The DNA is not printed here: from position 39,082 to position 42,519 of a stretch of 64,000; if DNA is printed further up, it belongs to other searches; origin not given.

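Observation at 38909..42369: UvrD/PcrA-like helicase with an embedded DnaQ-type DEDDh exonuclease domain, followed by a small 3-TM membrane protein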

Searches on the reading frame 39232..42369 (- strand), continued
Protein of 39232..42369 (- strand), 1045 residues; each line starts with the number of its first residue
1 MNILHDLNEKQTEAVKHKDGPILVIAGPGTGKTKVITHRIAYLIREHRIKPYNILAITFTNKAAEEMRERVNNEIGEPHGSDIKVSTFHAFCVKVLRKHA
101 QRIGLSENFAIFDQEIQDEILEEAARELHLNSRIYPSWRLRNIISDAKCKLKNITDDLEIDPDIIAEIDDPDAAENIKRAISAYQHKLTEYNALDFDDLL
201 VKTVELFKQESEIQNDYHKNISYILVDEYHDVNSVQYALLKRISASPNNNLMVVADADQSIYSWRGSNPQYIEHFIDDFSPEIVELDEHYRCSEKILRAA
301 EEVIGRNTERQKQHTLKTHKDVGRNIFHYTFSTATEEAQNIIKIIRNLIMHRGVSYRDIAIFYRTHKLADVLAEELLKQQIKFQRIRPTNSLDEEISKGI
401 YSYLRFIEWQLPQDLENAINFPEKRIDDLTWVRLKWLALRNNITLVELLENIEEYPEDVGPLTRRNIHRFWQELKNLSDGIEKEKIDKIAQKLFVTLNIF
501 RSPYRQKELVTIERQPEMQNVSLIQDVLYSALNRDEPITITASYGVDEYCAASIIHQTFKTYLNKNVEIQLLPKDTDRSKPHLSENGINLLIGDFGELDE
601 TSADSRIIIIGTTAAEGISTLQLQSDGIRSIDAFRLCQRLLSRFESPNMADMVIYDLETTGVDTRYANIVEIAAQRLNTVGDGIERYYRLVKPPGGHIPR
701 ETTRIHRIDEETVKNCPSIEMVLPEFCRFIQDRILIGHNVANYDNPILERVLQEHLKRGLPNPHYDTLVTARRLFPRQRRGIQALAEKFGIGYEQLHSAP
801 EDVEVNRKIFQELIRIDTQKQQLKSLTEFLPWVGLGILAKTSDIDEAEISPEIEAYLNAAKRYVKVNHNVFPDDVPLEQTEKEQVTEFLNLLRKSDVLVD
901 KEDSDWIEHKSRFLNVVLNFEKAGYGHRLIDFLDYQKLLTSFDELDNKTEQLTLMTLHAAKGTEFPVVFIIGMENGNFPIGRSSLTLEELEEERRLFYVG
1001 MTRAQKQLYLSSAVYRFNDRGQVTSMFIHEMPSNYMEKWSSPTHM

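Call 24: search_protein_families(library=pfam, proteins=[P0121, P0126, P0131, P0134, P0137, P0142, P0145, P0149, P0217], max_evalue=0.00001)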
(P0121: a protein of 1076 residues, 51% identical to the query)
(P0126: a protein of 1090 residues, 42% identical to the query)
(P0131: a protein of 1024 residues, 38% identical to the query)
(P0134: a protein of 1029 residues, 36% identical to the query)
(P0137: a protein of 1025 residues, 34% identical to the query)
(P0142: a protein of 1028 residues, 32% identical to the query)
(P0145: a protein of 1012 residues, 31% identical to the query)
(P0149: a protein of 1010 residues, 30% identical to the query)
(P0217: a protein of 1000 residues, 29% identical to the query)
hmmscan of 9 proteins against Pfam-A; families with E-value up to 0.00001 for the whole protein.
P0121 (1076 aa): 8 families
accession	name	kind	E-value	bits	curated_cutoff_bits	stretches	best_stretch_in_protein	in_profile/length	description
PF00580.27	UvrD-helicase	-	1.3e-81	274.7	23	1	7-280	1-270/271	UvrD/REP helicase N-terminal domain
PF13361.12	UvrD_C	-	1.8e-45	156.4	25.6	1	286-1041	2-348/350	UvrD-like helicase C-terminal domain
PF00929.31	RNase_T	-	3.3e-30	106.2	24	1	669-825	1-164/164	Exonuclease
PF13245.12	AAA_19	-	6.5e-26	91.5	25.1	1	12-264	2-132/134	AAA domain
PF13538.12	UvrD_C_2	-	2e-08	34.4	27.4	1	980-1037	2-50/52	UvrD-like helicase C-terminal domain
PF13086.12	AAA_11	-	3.4e-08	34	27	1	7-119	2-117/257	AAA domain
PF13604.12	AAA_30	-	9.8e-08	32.4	27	0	6-70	1-65/191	AAA domain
PF01443.25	Viral_helicase1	-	1.6e-07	31.8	21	0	178-299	18-138/228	Viral superfamily 1 RNA helicase core domain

P0126 (1090 aa): 7 families
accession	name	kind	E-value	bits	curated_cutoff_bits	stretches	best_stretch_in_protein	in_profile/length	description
PF00580.27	UvrD-helicase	-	1.6e-80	271.1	23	1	7-286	1-271/271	UvrD/REP helicase N-terminal domain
PF13361.12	UvrD_C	-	7.1e-42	144.5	25.6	1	290-1042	1-347/350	UvrD-like helicase C-terminal domain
PF00929.31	RNase_T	-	9.8e-32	111.2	24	1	679-840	1-164/164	Exonuclease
PF13245.12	AAA_19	-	8.6e-24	84.7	25.1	1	13-269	3-132/134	AAA domain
PF13538.12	UvrD_C_2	-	1.2e-10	41.5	27.4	1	982-1040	2-51/52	UvrD-like helicase C-terminal domain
PF01443.25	Viral_helicase1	-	1.1e-07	32.4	21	0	977-1039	172-225/228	Viral superfamily 1 RNA helicase core domain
PF13086.12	AAA_11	-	7.9e-07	29.5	27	1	8-235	3-221/257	AAA domain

P0131 (1024 aa): 7 families
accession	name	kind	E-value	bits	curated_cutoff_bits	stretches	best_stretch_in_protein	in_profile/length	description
PF00580.27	UvrD-helicase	-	4.6e-74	249.9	23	1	7-280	1-271/271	UvrD/REP helicase N-terminal domain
PF13361.12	UvrD_C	-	1.1e-43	150.5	25.6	2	845-994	195-348/350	UvrD-like helicase C-terminal domain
PF00929.31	RNase_T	-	3.5e-30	106.1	24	1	643-796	1-164/164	Exonuclease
PF13245.12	AAA_19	-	5.1e-25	88.6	25.1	1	11-263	1-132/134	AAA domain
PF13538.12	UvrD_C_2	-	1.5e-10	41.2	27.4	1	933-992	2-52/52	UvrD-like helicase C-terminal domain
PF01443.25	Viral_helicase1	-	1e-06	29.2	21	0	913-992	159-227/228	Viral superfamily 1 RNA helicase core domain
PF13604.12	AAA_30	-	4e-06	27.1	27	0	7-71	2-66/191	AAA domain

P0134 (1029 aa): 6 families
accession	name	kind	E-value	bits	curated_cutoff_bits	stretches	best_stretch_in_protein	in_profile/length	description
PF00580.27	UvrD-helicase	-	1.2e-78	265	23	1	5-268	1-270/271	UvrD/REP helicase N-terminal domain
PF13361.12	UvrD_C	-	2.5e-45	155.8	25.6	2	897-999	259-348/350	UvrD-like helicase C-terminal domain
PF00929.31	RNase_T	-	1.8e-33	116.8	24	1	628-779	1-158/164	Exonuclease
PF13245.12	AAA_19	-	1.6e-19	70.9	25.1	1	13-252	5-132/134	AAA domain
PF13538.12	UvrD_C_2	-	1.3e-08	35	27.4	1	938-996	2-51/52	UvrD-like helicase C-terminal domain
PF01443.25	Viral_helicase1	-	9.8e-06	26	21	0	938-997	177-227/228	Viral superfamily 1 RNA helicase core domain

P0137 (1025 aa): 7 families
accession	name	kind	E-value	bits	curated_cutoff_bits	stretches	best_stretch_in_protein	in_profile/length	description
PF00580.27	UvrD-helicase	-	5.9e-78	262.7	23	1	12-270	1-270/271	UvrD/REP helicase N-terminal domain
PF13361.12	UvrD_C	-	7.1e-50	170.8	25.6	1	275-986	1-348/350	UvrD-like helicase C-terminal domain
PF00929.31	RNase_T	-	2.2e-28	100.3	24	1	626-784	2-163/164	Exonuclease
PF13245.12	AAA_19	-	4.7e-24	85.5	25.1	1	17-254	2-132/134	AAA domain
PF13538.12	UvrD_C_2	-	4.9e-11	42.8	27.4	1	927-984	3-52/52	UvrD-like helicase C-terminal domain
PF01443.25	Viral_helicase1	-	1.4e-10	41.9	21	0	924-984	175-227/228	Viral superfamily 1 RNA helicase core domain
PF13086.12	AAA_11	-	9.3e-06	26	27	0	13-83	3-75/257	AAA domain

P0142 (1028 aa): 5 families
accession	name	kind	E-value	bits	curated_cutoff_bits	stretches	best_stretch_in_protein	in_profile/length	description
PF00580.27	UvrD-helicase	-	1.7e-68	231.7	23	1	5-266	1-271/271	UvrD/REP helicase N-terminal domain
PF13361.12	UvrD_C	-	1.8e-44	153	25.6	1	271-1000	2-348/350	UvrD-like helicase C-terminal domain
PF00929.31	RNase_T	-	5.4e-26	92.5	24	1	642-798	1-164/164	Exonuclease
PF13245.12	AAA_19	-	3.6e-24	85.9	25.1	1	9-249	1-132/134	AAA domain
PF13538.12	UvrD_C_2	-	9.9e-12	45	27.4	1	942-998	5-52/52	UvrD-like helicase C-terminal domain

P0145 (1012 aa): 5 families
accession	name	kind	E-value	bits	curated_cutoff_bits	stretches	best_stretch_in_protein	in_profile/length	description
PF00580.27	UvrD-helicase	-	1.4e-58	199.1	23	1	26-282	5-270/271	UvrD/REP helicase N-terminal domain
PF13361.12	UvrD_C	-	1.8e-36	126.8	25.6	2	890-983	252-346/350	UvrD-like helicase C-terminal domain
PF00929.31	RNase_T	-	1.4e-28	101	24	1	630-786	1-164/164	Exonuclease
PF13245.12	AAA_19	-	1e-20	74.7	25.1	1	27-266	3-132/134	AAA domain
PF13538.12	UvrD_C_2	-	7.8e-09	35.7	27.4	1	927-983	4-52/52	UvrD-like helicase C-terminal domain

P0149 (1010 aa): 5 families
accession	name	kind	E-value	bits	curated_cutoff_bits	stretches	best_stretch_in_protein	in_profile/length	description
PF00580.27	UvrD-helicase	-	8.7e-60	203.1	23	1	5-267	2-266/271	UvrD/REP helicase N-terminal domain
PF13361.12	UvrD_C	-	2.2e-46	159.3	25.6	1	277-980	1-349/350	UvrD-like helicase C-terminal domain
PF00929.31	RNase_T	-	3.7e-31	109.3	24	1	626-782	1-164/164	Exonuclease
PF13245.12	AAA_19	-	2.4e-17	63.8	25.1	1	7-255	1-132/134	AAA domain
PF13538.12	UvrD_C_2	-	3.3e-11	43.3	27.4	1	922-976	4-51/52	UvrD-like helicase C-terminal domain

P0217 (1000 aa): 5 families
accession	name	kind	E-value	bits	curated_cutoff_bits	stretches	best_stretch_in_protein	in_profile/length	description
PF00580.27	UvrD-helicase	-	9.8e-58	196.4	23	1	9-276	4-270/271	UvrD/REP helicase N-terminal domain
PF13361.12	UvrD_C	-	6e-40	138.2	25.6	2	893-978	261-348/350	UvrD-like helicase C-terminal domain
PF00929.31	RNase_T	-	7.5e-28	98.6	24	1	624-779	2-163/164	Exonuclease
PF13245.12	AAA_19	-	2.6e-19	70.2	25.1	1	16-260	9-132/134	AAA domain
PF13538.12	UvrD_C_2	-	2e-08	34.4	27.4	1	921-976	5-52/52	UvrD-like helicase C-terminal domain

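Call 25: find_encoding_contigs(protein=P0149, flank=8000, max_places=3)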
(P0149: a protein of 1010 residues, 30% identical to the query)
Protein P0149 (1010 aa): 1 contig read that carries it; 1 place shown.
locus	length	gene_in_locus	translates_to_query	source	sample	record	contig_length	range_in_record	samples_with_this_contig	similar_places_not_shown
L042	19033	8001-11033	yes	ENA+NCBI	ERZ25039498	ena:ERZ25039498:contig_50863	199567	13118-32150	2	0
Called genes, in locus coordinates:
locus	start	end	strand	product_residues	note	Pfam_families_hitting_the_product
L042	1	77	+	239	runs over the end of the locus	PF01156:IU_nuc_hydro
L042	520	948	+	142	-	PF09656:PGPGW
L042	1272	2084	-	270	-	PF05721:PhyH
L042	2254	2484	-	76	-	-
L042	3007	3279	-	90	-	PF11975:Glyco_hydro_4C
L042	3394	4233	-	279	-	PF02056:Glyco_hydro_4, PF11975:Glyco_hydro_4C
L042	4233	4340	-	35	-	-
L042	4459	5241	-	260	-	PF00106:adh_short, PF08659:KR (weak), PF13561:adh_short_C2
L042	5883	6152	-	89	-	-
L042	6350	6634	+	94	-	PF01261:AP_endonuc_2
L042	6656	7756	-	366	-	PF05721:PhyH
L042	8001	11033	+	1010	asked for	PF00580:UvrD-helicase, PF01443:Viral_helicase1 (faint), PF13245:AAA_19, PF13361:UvrD_C, PF00929:RNase_T, PF13538:UvrD_C_2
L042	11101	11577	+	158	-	-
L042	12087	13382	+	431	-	PF07690:MFS_1, PF00083:Sugar_tr (weak), PF07690:MFS_1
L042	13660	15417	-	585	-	PF00512:HisKA, PF02518:HATPase_c, PF00072:Response_reg, PF01627:Hpt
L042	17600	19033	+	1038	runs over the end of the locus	-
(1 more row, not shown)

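Call 26: find_encoding_contigs(protein=P0142, flank=8000, max_places=4)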
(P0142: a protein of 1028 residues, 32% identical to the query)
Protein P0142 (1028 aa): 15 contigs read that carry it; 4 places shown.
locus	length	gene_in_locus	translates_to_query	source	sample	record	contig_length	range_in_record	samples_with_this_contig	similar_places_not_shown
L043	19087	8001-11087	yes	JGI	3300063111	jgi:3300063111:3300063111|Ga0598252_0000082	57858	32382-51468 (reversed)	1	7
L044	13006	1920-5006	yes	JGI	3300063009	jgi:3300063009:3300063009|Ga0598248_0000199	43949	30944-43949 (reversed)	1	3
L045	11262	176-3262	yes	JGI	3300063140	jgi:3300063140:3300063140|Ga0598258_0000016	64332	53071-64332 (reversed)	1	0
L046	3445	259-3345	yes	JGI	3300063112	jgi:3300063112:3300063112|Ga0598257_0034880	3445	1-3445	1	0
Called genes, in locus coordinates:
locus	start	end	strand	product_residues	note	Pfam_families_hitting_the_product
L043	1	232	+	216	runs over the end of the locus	-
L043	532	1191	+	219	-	-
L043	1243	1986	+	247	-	-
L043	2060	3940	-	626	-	PF02550:AcetylCoA_hydro, PF13336:AcetylCoA_hyd_C, PF13302:Acetyltransf_3 (weak), PF00583:Acetyltransf_1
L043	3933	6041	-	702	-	PF02629:CoA_binding, PF13380:CoA_binding_2, PF13607:Succ_CoA_lig, PF19045:Ligase_CoA_2, PF13549:ATP-grasp_5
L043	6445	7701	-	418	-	-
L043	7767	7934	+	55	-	-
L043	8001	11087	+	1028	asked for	PF00580:UvrD-helicase, PF13086:AAA_11 (faint), PF13245:AAA_19, PF13361:UvrD_C, PF00929:RNase_T, PF13538:UvrD_C_2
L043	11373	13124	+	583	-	PF13231:PMT_2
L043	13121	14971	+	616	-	PF13231:PMT_2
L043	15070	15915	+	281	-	PF00459:Inositol_P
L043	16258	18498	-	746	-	PF01966:HD, PF13328:HD_4, PF04607:RelA_SpoT, PF02824:TGS, PF19296:RelA_AH, PF28438:RelA_RIS, PF13291:ACT_4, PF22629:ACT_AHAS_ss (weak)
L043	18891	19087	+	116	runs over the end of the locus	PF13183:Fer4_8 (faint), PF13237:Fer4_10 (faint), PF14697:Fer4_21 (faint), PF25160:LdpA_Fe-S-bd (faint), PF12797:Fer4_2 (weak), PF00037:Fer4 (weak), PF12838:Fer4_7, PF13187:Fer4_9 (weak), +3 more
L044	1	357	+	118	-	?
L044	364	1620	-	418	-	-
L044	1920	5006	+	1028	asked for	PF00580:UvrD-helicase, PF13086:AAA_11 (faint), PF13245:AAA_19, PF13361:UvrD_C, PF00929:RNase_T, PF13538:UvrD_C_2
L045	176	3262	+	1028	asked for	PF00580:UvrD-helicase, PF13086:AAA_11 (faint), PF13245:AAA_19, PF13361:UvrD_C, PF00929:RNase_T, PF13538:UvrD_C_2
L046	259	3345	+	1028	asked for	PF00580:UvrD-helicase, PF13086:AAA_11 (faint), PF13245:AAA_19, PF13361:UvrD_C, PF00929:RNase_T, PF13538:UvrD_C_2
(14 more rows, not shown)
